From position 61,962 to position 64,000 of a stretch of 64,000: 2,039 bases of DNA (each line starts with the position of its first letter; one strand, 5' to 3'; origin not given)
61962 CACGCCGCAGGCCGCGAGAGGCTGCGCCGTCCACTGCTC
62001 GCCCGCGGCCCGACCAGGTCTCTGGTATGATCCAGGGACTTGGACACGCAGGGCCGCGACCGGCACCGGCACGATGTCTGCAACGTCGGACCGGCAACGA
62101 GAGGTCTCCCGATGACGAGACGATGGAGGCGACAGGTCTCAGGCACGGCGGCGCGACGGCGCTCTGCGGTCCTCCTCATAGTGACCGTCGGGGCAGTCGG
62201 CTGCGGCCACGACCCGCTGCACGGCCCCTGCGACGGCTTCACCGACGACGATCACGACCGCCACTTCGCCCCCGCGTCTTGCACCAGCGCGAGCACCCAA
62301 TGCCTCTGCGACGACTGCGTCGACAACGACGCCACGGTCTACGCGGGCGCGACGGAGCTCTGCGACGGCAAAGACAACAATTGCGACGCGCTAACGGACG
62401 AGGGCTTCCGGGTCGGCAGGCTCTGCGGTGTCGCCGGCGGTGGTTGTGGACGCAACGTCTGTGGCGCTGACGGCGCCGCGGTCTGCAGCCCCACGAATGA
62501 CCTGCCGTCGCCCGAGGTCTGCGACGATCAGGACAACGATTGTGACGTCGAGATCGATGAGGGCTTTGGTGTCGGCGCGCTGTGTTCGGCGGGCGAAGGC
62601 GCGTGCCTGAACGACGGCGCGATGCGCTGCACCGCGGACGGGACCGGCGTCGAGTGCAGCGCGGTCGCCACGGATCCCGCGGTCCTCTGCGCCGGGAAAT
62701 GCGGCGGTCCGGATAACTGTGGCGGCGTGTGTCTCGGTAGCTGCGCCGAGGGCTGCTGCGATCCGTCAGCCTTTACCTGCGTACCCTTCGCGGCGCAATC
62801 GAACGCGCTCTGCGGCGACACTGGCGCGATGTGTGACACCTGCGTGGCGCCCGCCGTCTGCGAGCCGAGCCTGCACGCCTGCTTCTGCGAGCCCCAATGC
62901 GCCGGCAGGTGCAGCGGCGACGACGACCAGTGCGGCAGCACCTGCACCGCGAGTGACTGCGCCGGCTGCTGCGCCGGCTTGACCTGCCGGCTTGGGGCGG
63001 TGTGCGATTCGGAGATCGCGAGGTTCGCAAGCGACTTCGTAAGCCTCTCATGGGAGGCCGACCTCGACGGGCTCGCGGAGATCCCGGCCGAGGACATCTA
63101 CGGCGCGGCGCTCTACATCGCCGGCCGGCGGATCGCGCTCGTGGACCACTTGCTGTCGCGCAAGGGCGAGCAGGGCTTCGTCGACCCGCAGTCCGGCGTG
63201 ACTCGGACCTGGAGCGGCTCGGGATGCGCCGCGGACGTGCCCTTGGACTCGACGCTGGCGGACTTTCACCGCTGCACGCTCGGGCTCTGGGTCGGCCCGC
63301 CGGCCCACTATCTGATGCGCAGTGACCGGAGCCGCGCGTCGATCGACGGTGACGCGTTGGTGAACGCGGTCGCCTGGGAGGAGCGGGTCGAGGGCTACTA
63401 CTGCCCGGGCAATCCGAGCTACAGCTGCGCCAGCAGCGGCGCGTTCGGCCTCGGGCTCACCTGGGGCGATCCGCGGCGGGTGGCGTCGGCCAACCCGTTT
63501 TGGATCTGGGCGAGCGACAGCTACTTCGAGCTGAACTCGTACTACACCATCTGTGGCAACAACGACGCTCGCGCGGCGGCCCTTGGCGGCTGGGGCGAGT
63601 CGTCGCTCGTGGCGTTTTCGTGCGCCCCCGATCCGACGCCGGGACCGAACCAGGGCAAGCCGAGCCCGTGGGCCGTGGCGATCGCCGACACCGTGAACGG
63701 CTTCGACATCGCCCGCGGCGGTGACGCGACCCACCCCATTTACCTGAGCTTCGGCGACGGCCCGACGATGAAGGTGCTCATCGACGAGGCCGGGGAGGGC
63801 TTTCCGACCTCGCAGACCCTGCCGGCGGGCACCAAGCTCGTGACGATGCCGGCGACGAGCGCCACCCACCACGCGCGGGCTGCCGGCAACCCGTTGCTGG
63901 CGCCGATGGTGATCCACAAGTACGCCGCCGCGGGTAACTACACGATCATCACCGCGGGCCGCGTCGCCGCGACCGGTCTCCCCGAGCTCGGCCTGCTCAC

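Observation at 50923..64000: Island of three very large extracellular Cys-rich repeat proteins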

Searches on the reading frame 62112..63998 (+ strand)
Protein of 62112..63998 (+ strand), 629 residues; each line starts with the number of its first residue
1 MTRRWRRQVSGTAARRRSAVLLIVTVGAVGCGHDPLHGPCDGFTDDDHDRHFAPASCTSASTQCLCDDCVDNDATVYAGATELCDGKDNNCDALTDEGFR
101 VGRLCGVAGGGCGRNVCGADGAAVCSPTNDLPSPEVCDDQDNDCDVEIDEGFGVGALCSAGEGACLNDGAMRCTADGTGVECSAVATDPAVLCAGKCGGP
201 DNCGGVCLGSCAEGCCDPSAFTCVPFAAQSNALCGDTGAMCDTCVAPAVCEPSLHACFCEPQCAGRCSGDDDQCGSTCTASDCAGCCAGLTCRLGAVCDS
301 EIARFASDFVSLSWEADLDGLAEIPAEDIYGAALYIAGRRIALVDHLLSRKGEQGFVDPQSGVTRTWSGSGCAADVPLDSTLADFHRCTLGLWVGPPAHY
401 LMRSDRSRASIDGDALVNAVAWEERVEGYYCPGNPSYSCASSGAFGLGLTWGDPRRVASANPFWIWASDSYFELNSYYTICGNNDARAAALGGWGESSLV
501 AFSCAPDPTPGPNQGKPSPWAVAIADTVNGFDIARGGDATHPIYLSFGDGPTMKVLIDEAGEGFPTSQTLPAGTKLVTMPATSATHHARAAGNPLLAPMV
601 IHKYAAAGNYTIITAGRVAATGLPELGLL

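Call 10: search_protein_families(library=pfam, proteins=[window:62112-63998:+], max_evalue=0.01)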
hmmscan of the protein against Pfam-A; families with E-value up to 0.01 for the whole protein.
window:62112-63998:+ (629 aa): 1 family
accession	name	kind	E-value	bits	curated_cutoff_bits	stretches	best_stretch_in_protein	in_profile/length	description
PF11617.13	Cu-binding_MopE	-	5e-08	33.5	27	1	68-97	1-30/30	Putative metal-binding motif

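Call 11: search_protein_families(library=ncbifam, proteins=[window:62112-63998:+], max_evalue=0.01)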
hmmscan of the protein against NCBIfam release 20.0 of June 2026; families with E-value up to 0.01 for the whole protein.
window:62112-63998:+ (629 aa): 0 families

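Call 29: search_protein_families(library=pfam, proteins=[window:62112-63998:+], max_evalue=10)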
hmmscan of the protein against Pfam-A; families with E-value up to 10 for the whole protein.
window:62112-63998:+ (629 aa): 1 family
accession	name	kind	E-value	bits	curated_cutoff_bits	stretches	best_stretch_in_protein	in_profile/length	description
PF11617.13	Cu-binding_MopE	-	5e-08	33.5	27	2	68-97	1-30/30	Putative metal-binding motif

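Call 61: search_protein_families(library=ncbifam, proteins=[window:62112-63998:+], max_evalue=1)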
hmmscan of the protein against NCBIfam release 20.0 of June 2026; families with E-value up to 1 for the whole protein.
window:62112-63998:+ (629 aa): 0 families

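Call 67: find_homologous_proteins(query=window:62112-63998:+, max_evalue=0.00001)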
Query window:62112-63998:+ (629 aa): 96 proteins with E <= 0.00001 among 8000 candidates.
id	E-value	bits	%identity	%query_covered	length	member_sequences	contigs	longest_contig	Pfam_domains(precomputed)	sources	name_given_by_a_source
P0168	6.9e-91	324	70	32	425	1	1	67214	PF11617.14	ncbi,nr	ncbi:MAG: putative metal-binding motif-containing protein [Deltaproteobacteria bacterium]|nr:putativ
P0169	3.9e-73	266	35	96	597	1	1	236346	PF11617.14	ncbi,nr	ncbi:MAG: putative metal-binding motif-containing protein [Deltaproteobacteria bacterium]|nr:putativ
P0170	1.9e-61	227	46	18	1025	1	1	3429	PF00801.27,PF11617.14,PF18962.8,PF18911.7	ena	-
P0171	2.8e-56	210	50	23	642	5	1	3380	PF11617.14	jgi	jgi:hypothetical protein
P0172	1.6e-52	197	44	20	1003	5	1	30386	PF13229.13,PF07602.18,PF11617.14,PF05048.20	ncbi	-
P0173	5.6e-48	182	36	28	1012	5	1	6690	PF11617.14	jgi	jgi:hypothetical protein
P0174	3.9e-40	156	42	23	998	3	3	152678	PF13229.13,PF07602.18,PF11617.14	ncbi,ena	-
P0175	1.7e-36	144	37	29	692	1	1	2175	PF11617.14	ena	-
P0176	4.7e-36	143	44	14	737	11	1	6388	PF11617.14,PF12770.13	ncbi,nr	ncbi:MAG: CHAT domain-containing protein [Theionarchaea archaeon]|nr:CHAT domain-containing protein 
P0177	6.5e-32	129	42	19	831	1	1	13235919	PF11617.14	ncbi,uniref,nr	ncbi:MopE-related protein [Polyangium mundeleinium]|uniref:MopE-related protein n=1 Tax=Polyangium m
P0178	9.4e-32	129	49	13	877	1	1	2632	PF11617.14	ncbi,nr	ncbi:MAG TPA: putative metal-binding motif-containing protein, partial [Methanomicrobiales archaeon]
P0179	2.3e-28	118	48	8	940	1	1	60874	PF01839.30,PF11617.14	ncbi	ncbi:MAG: MopE-related protein [bacterium]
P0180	2.7e-28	117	34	17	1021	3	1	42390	PF13585.13,PF11617.14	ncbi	ncbi:MAG: MopE-related protein, partial [Flavobacteriales bacterium]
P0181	6.3e-28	116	41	15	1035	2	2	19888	PF11617.14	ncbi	-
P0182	5.6e-27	113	46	14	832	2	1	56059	PF11617.14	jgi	jgi:hypothetical protein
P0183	1.0e-26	112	37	18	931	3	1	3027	PF11617.14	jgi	jgi:hypothetical protein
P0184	9.9e-26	109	43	21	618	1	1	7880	PF11617.14,PF00092.35,PF13519.13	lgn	-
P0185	3.0e-23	101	39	28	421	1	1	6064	PF11617.14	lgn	-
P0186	8.9e-22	96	46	14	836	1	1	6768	PF11617.14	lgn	-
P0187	4.9e-21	93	32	21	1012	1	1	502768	PF11617.14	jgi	jgi:hypothetical protein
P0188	7.9e-21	93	34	17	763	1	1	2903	PF11617.14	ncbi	-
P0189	9.7e-21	92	43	17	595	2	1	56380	PF11617.14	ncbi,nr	ncbi:MAG: hypothetical protein H6705_12600 [Myxococcales bacterium]|nr:hypothetical protein [Myxococ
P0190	9.7e-20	89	43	22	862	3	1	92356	PF01839.30,PF11617.14,PF13517.13,PF07593.19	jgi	-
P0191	1.4e-19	89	34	27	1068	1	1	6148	PF11617.14,PF14921.12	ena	-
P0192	3.3e-19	87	30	38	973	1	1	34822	PF11617.14,PF00147.24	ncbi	ncbi:MAG: MopE-related protein [Myxococcota bacterium]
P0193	9.2e-19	86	44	12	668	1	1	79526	PF11617.14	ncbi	ncbi:MAG: putative metal-binding motif-containing protein, partial [bacterium]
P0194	2.5e-18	84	52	17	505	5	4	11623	PF11617.14,PF00932.26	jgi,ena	-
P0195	2.9e-18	84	38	25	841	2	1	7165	PF11617.14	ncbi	-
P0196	3.4e-17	81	35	20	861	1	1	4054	PF11617.14,PF13948.12,PF06119.20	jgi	jgi:MYXO-CTERM domain-containing protein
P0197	1.1e-16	79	41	13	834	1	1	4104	PF11617.14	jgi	jgi:hypothetical protein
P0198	4.5e-16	77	46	17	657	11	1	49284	PF11617.14,PF00415.25,PF13540.13,PF25384.2,PF25390.2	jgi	jgi:alpha-tubulin suppressor-like RCC1 family protein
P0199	8.1e-16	76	38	25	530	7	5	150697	PF11617.14,PF00932.26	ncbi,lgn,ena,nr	ncbi:MAG TPA: MopE-related protein [Myxococcota bacterium]|nr:MopE-related protein [Myxococcota bact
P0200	1.6e-15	75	46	18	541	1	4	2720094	PF11617.14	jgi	jgi:hypothetical protein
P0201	1.6e-15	75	44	16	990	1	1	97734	PF11617.14,PF13517.13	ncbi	-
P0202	4.8e-15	74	40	13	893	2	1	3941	PF11617.14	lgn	-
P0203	4.9e-15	74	68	5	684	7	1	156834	PF11617.14,PF18483.9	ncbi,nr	ncbi:MAG: hypothetical protein IPO67_08270 [Deltaproteobacteria bacterium]|nr:hypothetical protein [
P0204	6.2e-15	73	31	29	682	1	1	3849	PF11617.14,PF07588.18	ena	-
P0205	4.9e-14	70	37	14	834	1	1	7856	PF11617.14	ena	-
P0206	1.4e-13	69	40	13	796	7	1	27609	PF00059.28,PF11617.14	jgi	jgi:hypothetical protein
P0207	1.8e-13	68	41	21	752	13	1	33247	PF11617.14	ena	-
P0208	1.9e-13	68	31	17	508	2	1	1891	PF00059.28,PF11617.14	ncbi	-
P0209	2.0e-13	68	40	15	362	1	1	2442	PF11617.14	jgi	jgi:hypothetical protein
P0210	2.2e-13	68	34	17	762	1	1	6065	PF11617.14,PF03781.23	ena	-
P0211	2.7e-13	68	41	18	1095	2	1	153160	PF11617.14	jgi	jgi:hypothetical protein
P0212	3.4e-13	67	35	24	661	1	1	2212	PF11617.14,PF07588.18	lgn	-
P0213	3.4e-13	67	78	4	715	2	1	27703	PF11617.14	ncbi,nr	ncbi:hypothetical protein HQ487_05360 [Candidatus Uhrbacteria bacterium]|nr:hypothetical protein [Ca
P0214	3.5e-13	67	40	22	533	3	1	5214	PF11617.14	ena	-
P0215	1.3e-12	66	30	28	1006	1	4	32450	PF11617.14,PF13517.13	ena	-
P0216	1.3e-12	66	38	28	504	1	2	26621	PF11617.14,PF00932.26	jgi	jgi:hypothetical protein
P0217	6.7e-12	63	38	23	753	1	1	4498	PF11617.14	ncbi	-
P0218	9.3e-12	63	35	31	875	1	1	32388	PF11617.14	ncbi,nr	ncbi:MAG: hypothetical protein H6701_13460 [Myxococcales bacterium]|nr:hypothetical protein [Myxococ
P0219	1.1e-11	62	42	11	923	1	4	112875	PF11617.14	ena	-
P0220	4.4e-11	60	35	14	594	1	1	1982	PF11617.14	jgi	jgi:hypothetical protein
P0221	1.3e-10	59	38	13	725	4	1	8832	PF11617.14,PF00932.26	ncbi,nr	ncbi:MAG: lamin tail domain-containing protein [Deltaproteobacteria bacterium]|nr:lamin tail domain-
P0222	2.2e-10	58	39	14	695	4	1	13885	PF11617.14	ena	-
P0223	2.7e-10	58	47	19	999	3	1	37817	PF11617.14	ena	-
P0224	4.6e-10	57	36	13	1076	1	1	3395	PF11617.14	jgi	jgi:hypothetical protein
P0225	5.0e-10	57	36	21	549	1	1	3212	PF11617.14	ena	-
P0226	2.0e-9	55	46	9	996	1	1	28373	PF11617.14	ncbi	ncbi:MAG: MopE-related protein [Pseudomonadota bacterium]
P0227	2.1e-9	55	42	16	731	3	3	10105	PF11617.14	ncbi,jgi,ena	jgi:hypothetical protein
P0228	3.4e-9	54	38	14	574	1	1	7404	PF11617.14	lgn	-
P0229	3.7e-9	54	47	20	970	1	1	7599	PF11617.14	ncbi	-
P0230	4.7e-9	54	37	18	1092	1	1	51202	PF13229.13,PF11617.14,PF05048.20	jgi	jgi:hypothetical protein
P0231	6.6e-9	53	41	14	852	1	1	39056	PF11617.14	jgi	jgi:hypothetical protein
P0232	1.1e-8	52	40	13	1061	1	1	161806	PF11617.14,PF13517.13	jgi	jgi:hypothetical protein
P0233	1.3e-8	52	43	13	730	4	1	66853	PF14537.12,PF11617.14,PF14522.12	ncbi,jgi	-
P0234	1.4e-8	52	50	7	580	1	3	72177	PF11617.14,PF13385.14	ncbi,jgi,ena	-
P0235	1.4e-8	52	41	20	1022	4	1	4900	PF11617.14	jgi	-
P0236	2.2e-8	52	32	26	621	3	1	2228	PF11617.14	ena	-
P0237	2.4e-8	51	37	13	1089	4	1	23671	PF01839.30,PF11617.14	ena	-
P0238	3.0e-8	51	41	16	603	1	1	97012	PF11617.14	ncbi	-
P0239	4.3e-8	51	38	14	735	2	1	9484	PF11617.14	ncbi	-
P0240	4.7e-8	50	42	15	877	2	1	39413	PF11617.14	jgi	-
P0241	5.0e-8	50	37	32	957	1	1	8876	PF11617.14,PF13517.13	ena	-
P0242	5.1e-8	50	40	13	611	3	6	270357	PF11617.14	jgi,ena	-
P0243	1.0e-7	49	42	13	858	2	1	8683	PF11617.14,PF13517.13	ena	-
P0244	1.2e-7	49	43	19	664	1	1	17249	PF11617.14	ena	-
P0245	1.6e-7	49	36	16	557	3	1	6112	PF11617.14,PF00932.26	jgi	jgi:hypothetical protein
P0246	1.7e-7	49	40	13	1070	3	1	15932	PF11617.14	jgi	jgi:hypothetical protein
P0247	1.8e-7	49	53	9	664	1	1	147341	PF11617.14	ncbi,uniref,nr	ncbi:putative metal-binding motif-containing protein [Myxococcus sp. K15C18031901]|uniref:putative m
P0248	1.9e-7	48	35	14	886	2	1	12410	PF11617.14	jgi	-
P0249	2.8e-7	48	41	20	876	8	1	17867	PF11617.14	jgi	jgi:MYXO-CTERM domain-containing protein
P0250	3.1e-7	48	35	19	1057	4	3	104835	PF11617.14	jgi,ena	-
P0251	3.2e-7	48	40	12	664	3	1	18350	PF11617.14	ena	-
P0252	4.5e-7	47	37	27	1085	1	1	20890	PF11617.14,PF24907.1,PF18884.6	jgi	-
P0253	5.0e-7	47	49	11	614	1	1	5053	PF25174.2,PF15780.12,PF11617.14,PF23381.2,PF21783.3,PF22544.3,PF23414.2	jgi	jgi:YVTN family beta-propeller protein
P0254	5.3e-7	47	43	13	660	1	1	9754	PF11617.14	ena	-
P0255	7.2e-7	47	37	28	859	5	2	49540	PF11617.14,PF24907.1,PF18884.6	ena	-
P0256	8.9e-7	46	50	9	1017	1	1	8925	PF11617.14,PF00092.35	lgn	-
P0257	1.2e-6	46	37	17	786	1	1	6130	PF11617.14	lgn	-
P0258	1.2e-6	46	30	29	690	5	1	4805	PF11617.14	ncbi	-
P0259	1.2e-6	46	37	17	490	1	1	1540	PF11617.14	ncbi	ncbi:MAG: putative metal-binding motif-containing protein, partial [Nitrospirota bacterium]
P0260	1.3e-6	46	39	20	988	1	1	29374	PF11617.14,PF13517.13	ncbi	-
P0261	2.6e-6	45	39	11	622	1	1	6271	PF11617.14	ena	-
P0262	4.3e-6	44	38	18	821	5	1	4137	PF11617.14,PF18962.8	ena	-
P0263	6.9e-6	43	35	23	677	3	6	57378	PF11617.14,PF05124.18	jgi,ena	jgi:hypothetical protein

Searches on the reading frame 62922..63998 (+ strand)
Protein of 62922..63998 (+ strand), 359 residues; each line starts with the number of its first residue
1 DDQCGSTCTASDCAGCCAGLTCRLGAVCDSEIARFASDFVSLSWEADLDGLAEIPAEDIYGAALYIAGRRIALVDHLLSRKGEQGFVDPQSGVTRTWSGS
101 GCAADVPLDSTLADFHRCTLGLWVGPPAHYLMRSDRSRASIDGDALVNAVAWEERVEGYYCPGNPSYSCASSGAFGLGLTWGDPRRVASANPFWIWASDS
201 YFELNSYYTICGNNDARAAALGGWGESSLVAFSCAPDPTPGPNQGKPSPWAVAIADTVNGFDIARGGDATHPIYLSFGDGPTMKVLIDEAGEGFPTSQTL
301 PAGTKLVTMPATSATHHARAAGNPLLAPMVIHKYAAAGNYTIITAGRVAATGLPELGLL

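Call 81: search_solved_structures(query=window:62922-63998:+, max_evalue=1)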
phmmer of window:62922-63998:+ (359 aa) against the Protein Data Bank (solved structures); distinct sequences matched with E-value up to 1: 0.
